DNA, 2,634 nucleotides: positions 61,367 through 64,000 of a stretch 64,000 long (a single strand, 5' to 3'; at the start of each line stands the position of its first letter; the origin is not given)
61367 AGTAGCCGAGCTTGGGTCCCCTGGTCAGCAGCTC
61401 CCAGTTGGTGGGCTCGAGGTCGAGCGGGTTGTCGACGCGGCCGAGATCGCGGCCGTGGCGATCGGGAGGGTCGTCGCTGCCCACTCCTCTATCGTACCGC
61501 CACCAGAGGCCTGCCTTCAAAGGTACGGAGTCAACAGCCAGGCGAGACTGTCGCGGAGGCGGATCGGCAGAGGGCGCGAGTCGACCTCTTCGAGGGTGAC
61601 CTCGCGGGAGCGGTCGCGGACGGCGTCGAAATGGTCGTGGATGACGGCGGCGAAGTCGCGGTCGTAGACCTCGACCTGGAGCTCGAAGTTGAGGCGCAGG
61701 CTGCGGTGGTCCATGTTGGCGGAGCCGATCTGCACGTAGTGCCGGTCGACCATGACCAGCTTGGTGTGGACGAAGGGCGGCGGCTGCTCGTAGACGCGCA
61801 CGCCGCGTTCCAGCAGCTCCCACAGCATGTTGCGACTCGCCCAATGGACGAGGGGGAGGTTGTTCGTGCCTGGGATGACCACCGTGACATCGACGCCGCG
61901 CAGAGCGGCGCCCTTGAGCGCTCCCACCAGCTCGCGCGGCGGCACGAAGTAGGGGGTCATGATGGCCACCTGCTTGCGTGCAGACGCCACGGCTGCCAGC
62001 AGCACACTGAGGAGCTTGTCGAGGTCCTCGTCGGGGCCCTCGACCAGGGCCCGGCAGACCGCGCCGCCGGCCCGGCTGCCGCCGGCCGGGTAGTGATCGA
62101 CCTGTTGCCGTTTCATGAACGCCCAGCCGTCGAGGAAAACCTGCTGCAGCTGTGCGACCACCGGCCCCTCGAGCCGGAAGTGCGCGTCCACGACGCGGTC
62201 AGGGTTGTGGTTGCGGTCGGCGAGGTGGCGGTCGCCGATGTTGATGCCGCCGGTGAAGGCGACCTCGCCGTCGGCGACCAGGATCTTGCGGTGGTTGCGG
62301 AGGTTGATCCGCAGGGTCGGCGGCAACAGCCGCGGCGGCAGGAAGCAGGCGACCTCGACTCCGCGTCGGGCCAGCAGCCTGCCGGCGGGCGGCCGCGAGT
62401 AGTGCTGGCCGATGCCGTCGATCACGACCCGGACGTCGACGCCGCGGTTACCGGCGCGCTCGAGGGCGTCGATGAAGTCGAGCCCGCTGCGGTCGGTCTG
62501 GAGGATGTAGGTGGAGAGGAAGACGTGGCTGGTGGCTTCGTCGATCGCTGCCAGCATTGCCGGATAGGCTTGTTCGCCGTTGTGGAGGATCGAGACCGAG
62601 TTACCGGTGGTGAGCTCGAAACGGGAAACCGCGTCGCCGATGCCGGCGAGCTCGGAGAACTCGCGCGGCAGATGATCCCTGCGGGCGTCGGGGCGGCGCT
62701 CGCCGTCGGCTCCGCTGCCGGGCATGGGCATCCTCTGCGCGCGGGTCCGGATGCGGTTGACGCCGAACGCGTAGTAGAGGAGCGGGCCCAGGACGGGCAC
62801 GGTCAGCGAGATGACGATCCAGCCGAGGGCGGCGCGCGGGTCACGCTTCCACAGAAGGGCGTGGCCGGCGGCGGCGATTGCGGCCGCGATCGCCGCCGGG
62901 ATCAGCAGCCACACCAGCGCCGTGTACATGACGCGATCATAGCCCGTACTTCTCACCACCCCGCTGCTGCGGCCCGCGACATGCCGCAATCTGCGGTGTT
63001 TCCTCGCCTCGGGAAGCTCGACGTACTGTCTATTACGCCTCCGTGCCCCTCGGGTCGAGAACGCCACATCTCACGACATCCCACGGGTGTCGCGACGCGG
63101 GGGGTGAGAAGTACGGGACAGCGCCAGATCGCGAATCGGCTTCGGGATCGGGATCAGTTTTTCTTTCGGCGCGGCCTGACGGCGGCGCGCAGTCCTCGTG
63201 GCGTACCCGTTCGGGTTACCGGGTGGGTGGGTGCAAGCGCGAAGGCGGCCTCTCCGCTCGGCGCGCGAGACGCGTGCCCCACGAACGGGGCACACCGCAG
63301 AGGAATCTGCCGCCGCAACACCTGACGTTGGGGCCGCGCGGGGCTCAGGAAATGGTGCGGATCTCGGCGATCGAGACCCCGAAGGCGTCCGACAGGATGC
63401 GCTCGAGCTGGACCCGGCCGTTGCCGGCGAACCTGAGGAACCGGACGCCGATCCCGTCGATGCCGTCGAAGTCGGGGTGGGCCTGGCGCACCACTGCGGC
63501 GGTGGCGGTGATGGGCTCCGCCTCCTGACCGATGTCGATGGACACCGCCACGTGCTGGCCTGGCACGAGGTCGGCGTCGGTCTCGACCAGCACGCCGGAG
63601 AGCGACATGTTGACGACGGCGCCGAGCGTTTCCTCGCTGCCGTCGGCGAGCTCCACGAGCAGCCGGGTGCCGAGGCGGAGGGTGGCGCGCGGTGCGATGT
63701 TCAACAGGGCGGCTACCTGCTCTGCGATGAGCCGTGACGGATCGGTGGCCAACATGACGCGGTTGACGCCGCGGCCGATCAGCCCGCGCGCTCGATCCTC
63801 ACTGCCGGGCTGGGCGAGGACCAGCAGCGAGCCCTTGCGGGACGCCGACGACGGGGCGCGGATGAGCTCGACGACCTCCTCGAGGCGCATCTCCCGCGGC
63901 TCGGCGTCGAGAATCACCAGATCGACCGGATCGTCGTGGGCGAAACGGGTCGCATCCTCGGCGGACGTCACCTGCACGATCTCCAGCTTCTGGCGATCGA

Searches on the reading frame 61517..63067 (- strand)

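Call 48: search_protein_families(library=pfam, proteins=[window:61517-63067:-], max_evalue=0.00001)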
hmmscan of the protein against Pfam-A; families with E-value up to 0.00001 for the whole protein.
window:61517-63067:- (516 aa): 3 families
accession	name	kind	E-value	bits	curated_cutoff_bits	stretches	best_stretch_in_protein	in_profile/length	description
PF13091.12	PLDc_2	-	6.4e-47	159.1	27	2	357-482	2-130/132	PLD-like domain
PF00614.28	PLDc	-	8.6e-14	51.3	21.9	1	256-281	3-28/28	Phospholipase D Active site motif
PF13396.11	PLDc_N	-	1.8e-08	34.6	23.3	1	62-102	2-41/42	Phospholipase_D-nuclease N-terminal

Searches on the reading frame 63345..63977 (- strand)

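Call 48: search_protein_families(library=pfam, proteins=[window:63345-63977:-], max_evalue=0.00001)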
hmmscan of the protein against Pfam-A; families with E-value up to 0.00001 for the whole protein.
window:63345-63977:- (210 aa): 1 family
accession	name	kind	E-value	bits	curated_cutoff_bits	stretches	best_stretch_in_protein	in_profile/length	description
PF07238.19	PilZ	-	9.6e-11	42.4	22.5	1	97-195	3-100/102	PilZ domain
